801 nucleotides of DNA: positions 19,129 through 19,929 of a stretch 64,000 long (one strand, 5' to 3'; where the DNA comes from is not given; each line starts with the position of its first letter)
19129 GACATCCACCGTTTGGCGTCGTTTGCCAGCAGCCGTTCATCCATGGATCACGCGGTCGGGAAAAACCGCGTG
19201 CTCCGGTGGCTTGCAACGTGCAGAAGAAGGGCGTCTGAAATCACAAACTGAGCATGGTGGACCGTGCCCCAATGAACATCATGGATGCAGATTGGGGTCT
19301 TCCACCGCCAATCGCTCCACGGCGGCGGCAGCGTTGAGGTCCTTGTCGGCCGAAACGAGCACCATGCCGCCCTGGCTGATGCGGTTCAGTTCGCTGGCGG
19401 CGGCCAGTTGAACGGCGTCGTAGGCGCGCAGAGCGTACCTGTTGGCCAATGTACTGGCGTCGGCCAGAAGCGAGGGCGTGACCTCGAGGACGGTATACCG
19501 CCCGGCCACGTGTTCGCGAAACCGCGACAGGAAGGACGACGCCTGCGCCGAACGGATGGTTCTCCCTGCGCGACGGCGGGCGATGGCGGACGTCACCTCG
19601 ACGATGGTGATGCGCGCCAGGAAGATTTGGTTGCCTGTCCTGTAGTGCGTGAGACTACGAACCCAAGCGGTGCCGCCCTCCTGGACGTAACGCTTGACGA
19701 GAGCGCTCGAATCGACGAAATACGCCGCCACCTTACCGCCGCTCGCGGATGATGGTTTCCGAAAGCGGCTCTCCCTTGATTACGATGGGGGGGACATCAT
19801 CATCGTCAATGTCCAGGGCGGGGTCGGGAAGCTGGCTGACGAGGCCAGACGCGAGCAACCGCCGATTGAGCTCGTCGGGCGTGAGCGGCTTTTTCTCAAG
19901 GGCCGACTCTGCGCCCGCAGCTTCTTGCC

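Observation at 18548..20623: Orphan type I-C-like CRISPR mini-array next to a PIN/RHH toxin-antitoxin pair, in a ~2.1 kb segment bounded by 55-bp inverted repeats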

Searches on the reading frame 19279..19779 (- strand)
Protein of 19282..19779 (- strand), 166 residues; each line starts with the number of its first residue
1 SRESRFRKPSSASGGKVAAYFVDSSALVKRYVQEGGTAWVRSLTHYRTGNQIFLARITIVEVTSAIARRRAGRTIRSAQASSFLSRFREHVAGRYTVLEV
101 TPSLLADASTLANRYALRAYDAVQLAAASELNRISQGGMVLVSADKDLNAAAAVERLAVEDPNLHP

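Call 8: search_protein_families(library=pfam, proteins=[window:19279-19731:-], max_evalue=0.1)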
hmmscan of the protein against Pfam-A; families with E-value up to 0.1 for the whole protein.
window:19279-19731:- (150 aa): 3 families
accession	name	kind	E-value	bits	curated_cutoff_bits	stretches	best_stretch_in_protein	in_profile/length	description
PF01850.27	PIN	-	8.9e-09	36.4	23.6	1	4-136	1-118/120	PIN domain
PF13638.12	PIN_4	-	0.0016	19.2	21.9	1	31-145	19-130/132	PIN domain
PF17967.7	Pullulanase_N2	-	0.048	14.9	23.2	1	61-137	28-101/112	Pullulanase N2 domain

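Call 11: find_encoding_contigs(protein=window:19279-19731:-, flank=10000, max_places=10)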
Protein window:19279-19731:- (150 aa): no gene with exactly this product is on record in the collection.

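Call 23: find_homologous_proteins(query=window:19279-19731:-, max_evalue=0.00001)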
Query window:19279-19731:- (150 aa): 3460 proteins with E <= 0.00001 among 3871 candidates; the best 120 are listed.
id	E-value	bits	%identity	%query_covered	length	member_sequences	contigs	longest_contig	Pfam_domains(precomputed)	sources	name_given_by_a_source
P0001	6.1e-87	306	100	100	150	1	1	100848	PF01850.28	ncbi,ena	-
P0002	2.8e-77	275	91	100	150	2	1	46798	PF01850.28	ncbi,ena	-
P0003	2.5e-75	268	87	100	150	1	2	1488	PF01850.28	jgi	jgi:predicted nucleic acid-binding protein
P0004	4.1e-75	268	87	100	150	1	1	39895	PF01850.28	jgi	jgi:predicted nucleic acid-binding protein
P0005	2.8e-74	265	85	100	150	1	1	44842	PF01850.28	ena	-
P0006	8.3e-73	260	85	100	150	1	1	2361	PF01850.28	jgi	jgi:predicted nucleic acid-binding protein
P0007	7.3e-72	257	83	100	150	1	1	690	PF01850.28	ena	-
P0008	1.5e-71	256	83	100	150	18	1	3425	PF01850.28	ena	-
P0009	3.9e-71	255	83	100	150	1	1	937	PF01850.28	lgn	-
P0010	3.2e-70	252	82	100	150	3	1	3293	PF01850.28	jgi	jgi:predicted nucleic acid-binding protein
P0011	5.7e-70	251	81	100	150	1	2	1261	PF01850.28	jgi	jgi:uncharacterized protein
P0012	2.1e-69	249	79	100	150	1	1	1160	PF01850.28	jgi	jgi:uncharacterized protein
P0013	1.2e-68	247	79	100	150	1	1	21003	PF01850.28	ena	-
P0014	1.8e-68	246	79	100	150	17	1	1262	PF01850.28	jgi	jgi:uncharacterized protein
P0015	3.1e-68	245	79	100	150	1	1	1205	PF01850.28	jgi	jgi:predicted nucleic acid-binding protein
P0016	3.9e-68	245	79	100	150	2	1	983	PF01850.28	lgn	-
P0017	5.4e-67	241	77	100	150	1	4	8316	PF01850.28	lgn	-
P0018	9.1e-67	241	79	99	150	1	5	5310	PF01850.28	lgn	-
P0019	9.2e-67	241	78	100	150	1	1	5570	PF01850.28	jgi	jgi:predicted nucleic acid-binding protein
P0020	1.3e-66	240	79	99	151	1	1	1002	PF01850.28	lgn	-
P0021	1.9e-66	240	75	100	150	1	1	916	PF01850.28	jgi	jgi:predicted nucleic acid-binding protein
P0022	1.5e-65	237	75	100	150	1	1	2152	PF01850.28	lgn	-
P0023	1.8e-64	233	77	97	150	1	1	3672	PF01850.28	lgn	-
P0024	4.0e-64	232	76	100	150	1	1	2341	PF01850.28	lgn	-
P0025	2.3e-63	230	77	97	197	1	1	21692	PF01850.28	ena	-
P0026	3.1e-63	229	74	100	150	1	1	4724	PF01850.28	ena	-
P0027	7.8e-63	228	79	97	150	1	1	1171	PF01850.28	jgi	jgi:predicted nucleic acid-binding protein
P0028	1.3e-62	227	72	100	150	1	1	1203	PF01850.28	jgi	jgi:predicted nucleic acid-binding protein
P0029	1.7e-62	227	76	99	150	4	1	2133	PF01850.28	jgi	jgi:uncharacterized protein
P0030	6.6e-62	225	75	100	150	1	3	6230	PF01850.28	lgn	-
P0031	8.7e-61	221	73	100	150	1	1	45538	PF01850.28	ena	-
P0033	1.7e-59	217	72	100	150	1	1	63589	PF01850.28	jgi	jgi:uncharacterized protein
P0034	5.9e-59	215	71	99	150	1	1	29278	PF01850.28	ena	-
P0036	4.4e-58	213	72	99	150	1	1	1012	PF01850.28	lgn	-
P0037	9.0e-58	212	69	100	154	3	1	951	PF01850.28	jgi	jgi:uncharacterized protein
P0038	1.3e-57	211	69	100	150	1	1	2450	PF01850.28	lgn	-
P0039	1.6e-57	211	68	100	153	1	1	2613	PF01850.28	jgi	jgi:uncharacterized protein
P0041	6.2e-57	209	69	100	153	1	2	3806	PF01850.28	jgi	jgi:predicted nucleic acid-binding protein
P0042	1.1e-56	208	68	99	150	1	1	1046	PF01850.28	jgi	jgi:uncharacterized protein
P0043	1.6e-56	208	69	100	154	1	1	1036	PF01850.28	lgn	-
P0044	5.7e-56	206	68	100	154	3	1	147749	PF01850.28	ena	-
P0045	6.7e-56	206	69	100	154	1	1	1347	PF01850.28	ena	-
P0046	4.0e-55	203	69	100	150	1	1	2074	PF01850.28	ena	-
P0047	4.8e-55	203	68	100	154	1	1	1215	PF01850.28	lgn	-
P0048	6.8e-55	202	69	100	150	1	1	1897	PF01850.28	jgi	jgi:uncharacterized protein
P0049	7.9e-55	202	69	100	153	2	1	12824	PF01850.28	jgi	jgi:predicted nucleic acid-binding protein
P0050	8.5e-55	202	66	100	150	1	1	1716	PF01850.28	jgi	jgi:predicted nucleic acid-binding protein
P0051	2.3e-54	201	65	100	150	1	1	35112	PF01850.28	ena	-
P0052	2.8e-54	200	70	100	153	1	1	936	PF01850.28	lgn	-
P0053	3.4e-54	200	68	100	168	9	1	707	PF01850.28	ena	-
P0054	3.5e-54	200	66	100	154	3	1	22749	PF01850.28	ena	-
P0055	6.0e-54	199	68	100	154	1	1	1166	PF01850.28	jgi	jgi:uncharacterized protein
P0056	9.2e-54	199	68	99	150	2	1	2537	PF01850.28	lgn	-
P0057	1.4e-53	198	67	100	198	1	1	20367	PF01850.28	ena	-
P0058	4.9e-53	196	64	99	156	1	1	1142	PF01850.28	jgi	jgi:predicted nucleic acid-binding protein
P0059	5.7e-53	196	67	100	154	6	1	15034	PF01850.28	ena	-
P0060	6.9e-53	196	65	100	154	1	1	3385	PF01850.28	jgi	jgi:uncharacterized protein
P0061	7.3e-53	196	67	100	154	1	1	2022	PF01850.28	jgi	jgi:predicted nucleic acid-binding protein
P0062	8.5e-53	196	67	100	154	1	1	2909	PF01850.28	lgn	-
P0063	9.4e-53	195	65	100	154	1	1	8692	PF01850.28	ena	-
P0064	9.6e-53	195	66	100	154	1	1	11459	PF01850.28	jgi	jgi:predicted nucleic acid-binding protein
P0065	1.0e-52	195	66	100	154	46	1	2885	PF01850.28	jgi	-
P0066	1.1e-52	195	66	100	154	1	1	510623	PF01850.28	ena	-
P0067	1.4e-52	195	65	100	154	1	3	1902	PF01850.28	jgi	jgi:uncharacterized protein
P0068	1.7e-52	195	65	100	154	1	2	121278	PF01850.28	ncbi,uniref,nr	ncbi:type II toxin-antitoxin system VapC family toxin [Paludisphaera rhizosphaerae]|uniref:type II t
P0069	1.9e-52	194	66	100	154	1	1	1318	PF01850.28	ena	-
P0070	2.0e-52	194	63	100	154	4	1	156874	PF01850.28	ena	-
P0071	2.3e-52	194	67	100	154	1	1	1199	PF01850.28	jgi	jgi:predicted nucleic acid-binding protein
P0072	3.3e-52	194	81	79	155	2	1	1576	PF01850.28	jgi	jgi:predicted nucleic acid-binding protein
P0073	4.6e-52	193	65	99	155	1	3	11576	PF01850.28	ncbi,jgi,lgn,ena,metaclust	metaclust:\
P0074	5.0e-52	193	67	100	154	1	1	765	PF01850.28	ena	-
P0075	7.1e-52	193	68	99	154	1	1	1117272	PF01850.28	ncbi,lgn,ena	-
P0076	9.2e-52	192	66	100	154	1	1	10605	PF01850.28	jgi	jgi:predicted nucleic acid-binding protein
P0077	9.4e-52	192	66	100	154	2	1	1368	PF01850.28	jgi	jgi:predicted nucleic acid-binding protein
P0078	2.1e-51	191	65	100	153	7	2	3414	PF01850.28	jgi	jgi:uncharacterized protein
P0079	2.9e-51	191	67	100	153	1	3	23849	PF01850.28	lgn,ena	-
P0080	4.5e-51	190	64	99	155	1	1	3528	PF01850.28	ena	-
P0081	5.7e-51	190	65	99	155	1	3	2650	PF01850.28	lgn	-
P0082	5.8e-51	190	66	100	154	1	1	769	PF01850.28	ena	-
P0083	6.4e-51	189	65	99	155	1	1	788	PF01850.28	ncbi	-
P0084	6.6e-51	189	68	98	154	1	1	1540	PF01850.28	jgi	jgi:predicted nucleic acid-binding protein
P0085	6.6e-51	189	66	100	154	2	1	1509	PF01850.28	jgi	-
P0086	6.9e-51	189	67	100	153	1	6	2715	PF01850.28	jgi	jgi:uncharacterized protein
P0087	7.4e-51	189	72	87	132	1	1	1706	PF01850.28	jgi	jgi:hypothetical protein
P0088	7.9e-51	189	67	100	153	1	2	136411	PF01850.28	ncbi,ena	-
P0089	1.3e-50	188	67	100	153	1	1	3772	PF01850.28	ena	-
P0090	1.4e-50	188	63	99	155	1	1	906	PF01850.28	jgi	-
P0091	1.6e-50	188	63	100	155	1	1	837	PF01850.28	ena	-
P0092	1.6e-50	188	64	100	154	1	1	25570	PF01850.28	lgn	-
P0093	1.7e-50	188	62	99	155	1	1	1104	PF01850.28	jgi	jgi:predicted nucleic acid-binding protein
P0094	1.7e-50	188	64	100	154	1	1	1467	PF01850.28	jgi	jgi:uncharacterized protein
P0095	2.0e-50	188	63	100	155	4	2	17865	PF01850.28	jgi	jgi:uncharacterized protein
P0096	2.1e-50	188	65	100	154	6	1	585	PF01850.28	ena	-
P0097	2.4e-50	188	64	100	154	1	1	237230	PF01850.28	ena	-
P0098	2.5e-50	188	64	100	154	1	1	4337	PF01850.28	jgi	jgi:predicted nucleic acid-binding protein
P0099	2.7e-50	187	64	100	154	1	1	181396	PF01850.28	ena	-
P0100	3.2e-50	187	66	100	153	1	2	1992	PF01850.28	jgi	jgi:uncharacterized protein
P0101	3.8e-50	187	64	100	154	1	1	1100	PF01850.28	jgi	-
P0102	4.2e-50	187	64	100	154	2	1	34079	PF01850.28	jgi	jgi:predicted nucleic acid-binding protein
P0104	5.1e-50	187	64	100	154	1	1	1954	PF01850.28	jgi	jgi:predicted nucleic acid-binding protein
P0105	5.9e-50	186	64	100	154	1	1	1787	PF01850.28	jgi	jgi:uncharacterized protein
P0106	6.9e-50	186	66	100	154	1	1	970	PF01850.28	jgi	jgi:predicted nucleic acid-binding protein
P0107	8.5e-50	186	64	98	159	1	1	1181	PF01850.28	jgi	jgi:predicted nucleic acid-binding protein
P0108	8.6e-50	186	63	100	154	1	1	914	PF01850.28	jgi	jgi:uncharacterized protein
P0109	9.5e-50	186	63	99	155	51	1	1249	PF01850.28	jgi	-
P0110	1.1e-49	186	66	100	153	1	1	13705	PF01850.28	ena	-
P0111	1.1e-49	186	64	99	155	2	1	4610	PF01850.28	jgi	jgi:predicted nucleic acid-binding protein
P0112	1.4e-49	185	63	100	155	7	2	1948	PF01850.28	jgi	jgi:uncharacterized protein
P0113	1.5e-49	185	65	100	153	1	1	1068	PF01850.28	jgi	jgi:predicted nucleic acid-binding protein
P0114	1.9e-49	185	63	100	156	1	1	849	PF01850.28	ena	-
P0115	1.9e-49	185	63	100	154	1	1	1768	PF01850.28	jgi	jgi:uncharacterized protein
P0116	2.0e-49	185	63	99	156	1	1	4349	PF01850.28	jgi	jgi:predicted nucleic acid-binding protein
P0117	2.1e-49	185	64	98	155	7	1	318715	PF01850.28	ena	-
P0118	2.1e-49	185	62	100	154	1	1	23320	PF01850.28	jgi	jgi:predicted nucleic acid-binding protein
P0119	2.3e-49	184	62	99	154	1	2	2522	PF01850.28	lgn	-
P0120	3.1e-49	184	66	98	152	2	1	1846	PF01850.28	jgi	jgi:predicted nucleic acid-binding protein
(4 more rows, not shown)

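Call 24: find_encoding_contigs(protein=P0001, flank=10000, max_places=5)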
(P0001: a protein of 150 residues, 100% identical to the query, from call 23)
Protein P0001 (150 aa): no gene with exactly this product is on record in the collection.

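Call 25: find_encoding_contigs(protein=P0002, flank=10000, max_places=5)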
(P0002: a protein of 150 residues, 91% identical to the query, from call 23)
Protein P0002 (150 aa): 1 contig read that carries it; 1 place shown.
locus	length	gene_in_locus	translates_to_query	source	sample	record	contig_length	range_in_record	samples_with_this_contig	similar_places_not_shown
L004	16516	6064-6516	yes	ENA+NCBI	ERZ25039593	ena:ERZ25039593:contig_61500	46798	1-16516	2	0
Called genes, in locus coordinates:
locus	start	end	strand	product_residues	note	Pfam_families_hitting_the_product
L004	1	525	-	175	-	?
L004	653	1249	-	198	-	-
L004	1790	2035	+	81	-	-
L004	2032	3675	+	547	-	PF04545:Sigma70_r4 (weak), PF08281:Sigma70_r4_2, PF03938:OmpH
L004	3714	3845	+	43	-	-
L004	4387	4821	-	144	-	-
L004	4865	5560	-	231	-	PF13808:DDE_Tnp_1_assoc, PF01609:DDE_Tnp_1 (weak)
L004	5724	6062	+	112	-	-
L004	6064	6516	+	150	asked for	PF01850:PIN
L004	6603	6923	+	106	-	-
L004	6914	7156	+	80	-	-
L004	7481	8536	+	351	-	PF13289:SIR2_2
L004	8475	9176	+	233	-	PF25199:nSTAND_NTPase5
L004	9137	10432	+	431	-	PF13428:TPR_14 (faint)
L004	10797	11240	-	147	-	PF03050:DDE_Tnp_IS66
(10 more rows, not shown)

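Call 29: list_cluster_members(proteins=[P0001, P0002])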
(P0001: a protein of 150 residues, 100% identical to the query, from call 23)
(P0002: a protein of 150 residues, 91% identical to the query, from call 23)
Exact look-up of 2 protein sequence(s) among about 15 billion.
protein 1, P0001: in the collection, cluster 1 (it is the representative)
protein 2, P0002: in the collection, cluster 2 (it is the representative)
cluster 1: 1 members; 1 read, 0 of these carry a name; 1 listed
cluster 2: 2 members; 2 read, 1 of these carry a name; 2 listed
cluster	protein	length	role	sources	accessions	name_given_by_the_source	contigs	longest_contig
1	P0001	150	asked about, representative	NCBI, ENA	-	-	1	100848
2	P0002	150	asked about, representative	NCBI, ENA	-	-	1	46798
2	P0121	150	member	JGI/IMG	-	uncharacterized protein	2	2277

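Call 31: find_encoding_contigs(protein=P0004, flank=6000, max_places=3)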
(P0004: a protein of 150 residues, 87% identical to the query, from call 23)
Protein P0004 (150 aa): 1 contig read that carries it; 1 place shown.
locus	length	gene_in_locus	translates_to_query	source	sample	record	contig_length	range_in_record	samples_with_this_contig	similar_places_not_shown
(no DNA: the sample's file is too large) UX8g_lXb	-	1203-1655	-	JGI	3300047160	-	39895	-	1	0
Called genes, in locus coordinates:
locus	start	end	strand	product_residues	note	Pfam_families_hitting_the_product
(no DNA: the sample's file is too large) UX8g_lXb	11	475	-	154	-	-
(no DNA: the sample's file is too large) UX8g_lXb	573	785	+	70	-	-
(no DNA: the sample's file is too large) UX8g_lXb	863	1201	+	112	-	-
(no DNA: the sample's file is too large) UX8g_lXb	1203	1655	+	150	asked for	PF01850:PIN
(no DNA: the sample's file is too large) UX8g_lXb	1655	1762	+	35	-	-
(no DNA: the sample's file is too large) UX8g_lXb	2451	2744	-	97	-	PF18480:DUF5615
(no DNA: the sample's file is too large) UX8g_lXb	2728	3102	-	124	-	PF04255:DUF433 (weak)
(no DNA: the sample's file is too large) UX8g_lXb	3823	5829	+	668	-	-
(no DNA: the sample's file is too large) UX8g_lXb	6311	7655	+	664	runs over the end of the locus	PF01555:N6_N4_Mtase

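Call 32: find_encoding_contigs(protein=P0005, flank=6000, max_places=3)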
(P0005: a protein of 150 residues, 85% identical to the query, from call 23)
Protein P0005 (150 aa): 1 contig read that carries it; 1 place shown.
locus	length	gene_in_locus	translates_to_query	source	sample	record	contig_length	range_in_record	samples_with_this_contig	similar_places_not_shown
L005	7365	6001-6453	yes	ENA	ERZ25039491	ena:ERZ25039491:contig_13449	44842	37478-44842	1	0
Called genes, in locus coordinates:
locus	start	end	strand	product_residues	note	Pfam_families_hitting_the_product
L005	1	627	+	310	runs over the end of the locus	PF01261:AP_endonuc_2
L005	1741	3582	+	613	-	PF13625:Helicase_C_3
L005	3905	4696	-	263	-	-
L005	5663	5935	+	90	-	-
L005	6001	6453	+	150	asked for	PF01850:PIN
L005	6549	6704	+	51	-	-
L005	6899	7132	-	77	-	-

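Call 45: search_protein_families(library=ncbifam, proteins=[window:19279-19731:-], max_evalue=0.01)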
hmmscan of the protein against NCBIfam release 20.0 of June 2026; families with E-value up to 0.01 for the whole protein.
window:19279-19731:- (150 aa): 1 family
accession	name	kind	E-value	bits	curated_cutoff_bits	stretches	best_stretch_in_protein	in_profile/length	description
NF047959.1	TA_toxin_VapC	equivalog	0.0099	16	80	0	5-62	2-58/125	type II toxin-antitoxin system VapC family toxin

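Call 47: find_related_loci(query=P0001, collection=metagenome_contigs, flank=5000)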
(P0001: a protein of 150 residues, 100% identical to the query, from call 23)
Query P0001 (150 aa) in metagenome_contigs; peptide patterns used: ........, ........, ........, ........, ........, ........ (x = any residue, [..] = any of these).
319 stretches matched a pattern; 8 encode a relative of the query (tblastn E <= 1e-3); 8 distinct loci.
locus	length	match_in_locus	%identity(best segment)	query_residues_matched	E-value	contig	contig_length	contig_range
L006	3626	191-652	67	1-150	7e-62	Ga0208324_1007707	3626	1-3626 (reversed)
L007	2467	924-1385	67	1-150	2e-62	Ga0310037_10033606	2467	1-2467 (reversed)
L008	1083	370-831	65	1-150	2e-61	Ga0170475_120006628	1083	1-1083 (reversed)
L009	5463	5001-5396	69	1-131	2e-53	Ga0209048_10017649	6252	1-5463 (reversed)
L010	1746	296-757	46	1-150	3e-42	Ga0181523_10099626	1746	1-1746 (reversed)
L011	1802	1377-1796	44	1-136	2e-34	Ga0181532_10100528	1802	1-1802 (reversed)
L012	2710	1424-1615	65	1-150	1e-10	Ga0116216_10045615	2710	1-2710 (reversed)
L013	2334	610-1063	41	1-148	4e-9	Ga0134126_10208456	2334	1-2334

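Call 67: search_protein_families(library=padloc, proteins=[window:19282-19779:-], max_evalue=0.001)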
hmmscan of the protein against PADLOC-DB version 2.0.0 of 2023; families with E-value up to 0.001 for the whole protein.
window:19282-19779:- (166 aa): 0 families

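Call 79: find_encoding_contigs(protein=P0008, flank=4000, max_places=3)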
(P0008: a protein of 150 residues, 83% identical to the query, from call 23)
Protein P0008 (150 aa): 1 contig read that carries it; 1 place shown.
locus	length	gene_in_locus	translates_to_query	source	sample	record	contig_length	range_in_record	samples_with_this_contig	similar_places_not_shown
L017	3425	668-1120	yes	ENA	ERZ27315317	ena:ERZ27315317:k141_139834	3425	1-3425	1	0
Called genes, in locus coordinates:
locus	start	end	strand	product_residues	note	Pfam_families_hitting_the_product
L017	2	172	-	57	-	?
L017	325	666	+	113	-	-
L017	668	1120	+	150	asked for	PF01850:PIN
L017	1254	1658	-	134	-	-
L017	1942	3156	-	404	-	-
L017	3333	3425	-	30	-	?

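Call 80: find_encoding_contigs(protein=P0013, flank=5000, max_places=2)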
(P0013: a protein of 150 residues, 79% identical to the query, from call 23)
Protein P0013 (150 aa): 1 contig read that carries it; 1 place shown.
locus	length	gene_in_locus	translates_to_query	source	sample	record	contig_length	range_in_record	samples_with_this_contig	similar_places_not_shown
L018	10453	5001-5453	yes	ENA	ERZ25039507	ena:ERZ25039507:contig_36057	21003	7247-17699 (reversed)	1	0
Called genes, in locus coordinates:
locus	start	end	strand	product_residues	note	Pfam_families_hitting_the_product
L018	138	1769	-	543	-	PF00271:Helicase_C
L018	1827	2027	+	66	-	-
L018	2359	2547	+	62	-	-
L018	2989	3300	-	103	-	PF12796:Ank_2, PF13637:Ank_4 (faint), PF00023:Ank (faint), PF13857:Ank_5 (faint)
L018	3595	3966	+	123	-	-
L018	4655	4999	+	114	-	-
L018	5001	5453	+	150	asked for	PF01850:PIN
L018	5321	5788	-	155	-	-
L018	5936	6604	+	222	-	PF26308:YopA_M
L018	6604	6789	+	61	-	-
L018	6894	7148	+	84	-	-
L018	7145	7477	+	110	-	-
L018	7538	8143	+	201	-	-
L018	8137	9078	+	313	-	PF26125:AcrVA2-like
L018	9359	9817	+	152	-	-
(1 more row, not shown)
